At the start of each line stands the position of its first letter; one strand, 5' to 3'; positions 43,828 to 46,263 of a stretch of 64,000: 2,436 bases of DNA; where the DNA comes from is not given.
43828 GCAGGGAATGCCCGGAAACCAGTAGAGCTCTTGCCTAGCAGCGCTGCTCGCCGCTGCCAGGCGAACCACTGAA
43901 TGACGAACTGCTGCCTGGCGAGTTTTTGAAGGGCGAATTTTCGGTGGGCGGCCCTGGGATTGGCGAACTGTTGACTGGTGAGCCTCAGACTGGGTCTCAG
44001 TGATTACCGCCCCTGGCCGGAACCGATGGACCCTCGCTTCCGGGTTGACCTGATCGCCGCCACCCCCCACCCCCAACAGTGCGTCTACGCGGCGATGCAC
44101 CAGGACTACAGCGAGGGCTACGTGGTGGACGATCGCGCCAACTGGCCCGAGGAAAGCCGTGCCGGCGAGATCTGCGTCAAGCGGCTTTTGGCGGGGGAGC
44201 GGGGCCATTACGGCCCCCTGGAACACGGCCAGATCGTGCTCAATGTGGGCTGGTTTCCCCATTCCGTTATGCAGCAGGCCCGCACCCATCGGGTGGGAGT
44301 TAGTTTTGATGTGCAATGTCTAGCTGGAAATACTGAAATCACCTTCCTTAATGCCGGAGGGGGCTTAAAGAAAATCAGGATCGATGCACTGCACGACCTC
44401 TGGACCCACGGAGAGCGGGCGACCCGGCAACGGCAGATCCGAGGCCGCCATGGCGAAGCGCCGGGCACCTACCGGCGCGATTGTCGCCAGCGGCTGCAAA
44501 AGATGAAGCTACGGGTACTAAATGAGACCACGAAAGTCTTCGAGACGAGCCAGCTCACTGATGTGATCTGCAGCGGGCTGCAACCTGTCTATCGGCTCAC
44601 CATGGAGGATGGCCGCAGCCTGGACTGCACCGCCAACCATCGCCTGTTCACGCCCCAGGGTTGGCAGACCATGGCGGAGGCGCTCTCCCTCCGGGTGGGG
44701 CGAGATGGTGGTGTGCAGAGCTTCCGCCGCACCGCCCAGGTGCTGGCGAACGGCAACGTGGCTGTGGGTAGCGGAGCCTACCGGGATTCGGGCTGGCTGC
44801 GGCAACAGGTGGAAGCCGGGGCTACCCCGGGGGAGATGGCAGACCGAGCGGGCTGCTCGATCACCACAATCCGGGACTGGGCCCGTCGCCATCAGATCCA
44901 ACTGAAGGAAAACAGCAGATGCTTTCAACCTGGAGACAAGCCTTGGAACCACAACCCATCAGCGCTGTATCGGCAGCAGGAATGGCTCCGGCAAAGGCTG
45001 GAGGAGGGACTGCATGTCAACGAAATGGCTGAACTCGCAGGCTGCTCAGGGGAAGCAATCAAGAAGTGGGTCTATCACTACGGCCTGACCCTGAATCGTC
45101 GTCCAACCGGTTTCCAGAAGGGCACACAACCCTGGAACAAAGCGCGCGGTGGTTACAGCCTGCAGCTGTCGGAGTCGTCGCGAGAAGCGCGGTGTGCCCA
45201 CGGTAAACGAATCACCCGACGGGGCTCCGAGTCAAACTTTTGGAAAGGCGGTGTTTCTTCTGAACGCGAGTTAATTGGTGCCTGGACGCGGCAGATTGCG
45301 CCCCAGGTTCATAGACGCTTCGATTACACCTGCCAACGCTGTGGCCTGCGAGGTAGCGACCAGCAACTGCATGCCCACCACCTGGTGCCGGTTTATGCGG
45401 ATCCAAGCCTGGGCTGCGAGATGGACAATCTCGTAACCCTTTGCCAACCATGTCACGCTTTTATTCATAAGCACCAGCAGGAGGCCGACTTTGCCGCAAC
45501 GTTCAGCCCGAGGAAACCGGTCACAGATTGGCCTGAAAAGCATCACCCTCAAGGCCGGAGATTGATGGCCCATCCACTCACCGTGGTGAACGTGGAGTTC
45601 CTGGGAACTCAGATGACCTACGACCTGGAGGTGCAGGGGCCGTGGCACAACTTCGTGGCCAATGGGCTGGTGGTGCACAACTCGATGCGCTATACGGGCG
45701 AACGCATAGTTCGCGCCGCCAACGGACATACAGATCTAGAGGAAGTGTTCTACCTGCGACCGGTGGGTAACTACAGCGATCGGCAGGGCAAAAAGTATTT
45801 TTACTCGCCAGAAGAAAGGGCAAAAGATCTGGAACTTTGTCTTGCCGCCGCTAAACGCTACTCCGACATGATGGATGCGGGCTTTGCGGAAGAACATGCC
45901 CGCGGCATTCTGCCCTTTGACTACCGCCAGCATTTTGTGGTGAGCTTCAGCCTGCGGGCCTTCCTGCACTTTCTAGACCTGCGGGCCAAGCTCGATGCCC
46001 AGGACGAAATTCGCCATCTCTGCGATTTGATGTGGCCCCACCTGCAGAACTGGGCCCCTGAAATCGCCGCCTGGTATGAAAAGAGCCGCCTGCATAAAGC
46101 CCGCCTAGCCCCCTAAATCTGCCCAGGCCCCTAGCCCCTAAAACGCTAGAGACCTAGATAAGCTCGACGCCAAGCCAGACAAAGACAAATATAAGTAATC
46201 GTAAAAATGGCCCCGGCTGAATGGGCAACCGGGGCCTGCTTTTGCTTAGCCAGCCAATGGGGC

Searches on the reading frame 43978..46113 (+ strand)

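Call 87: search_protein_families(library=ncbifam, proteins=[window:43978-46113:+], max_evalue=0.00001)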
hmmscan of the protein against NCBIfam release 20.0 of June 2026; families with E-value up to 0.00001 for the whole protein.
window:43978-46113:+ (712 aa): 4 families
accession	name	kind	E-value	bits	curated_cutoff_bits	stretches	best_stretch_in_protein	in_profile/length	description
TIGR02170.1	thyX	equivalog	1.1e-48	165.6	87.9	2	568-700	86-211/211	FAD-dependent thymidylate synthase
NF005852.0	PRK07773.1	equivalog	5.2e-18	64.7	780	1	174-234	423-483/886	replicative DNA helicase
NF040563.1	guided_IscB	equivalog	2e-08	33.8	175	1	434-504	180-243/314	RNA-guided endonuclease IscB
NF038136.1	rSAM_Rv_intein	exception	2.4e-06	26.7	700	1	199-569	124-335/574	intein-containing Rv2578c family radical SAM protein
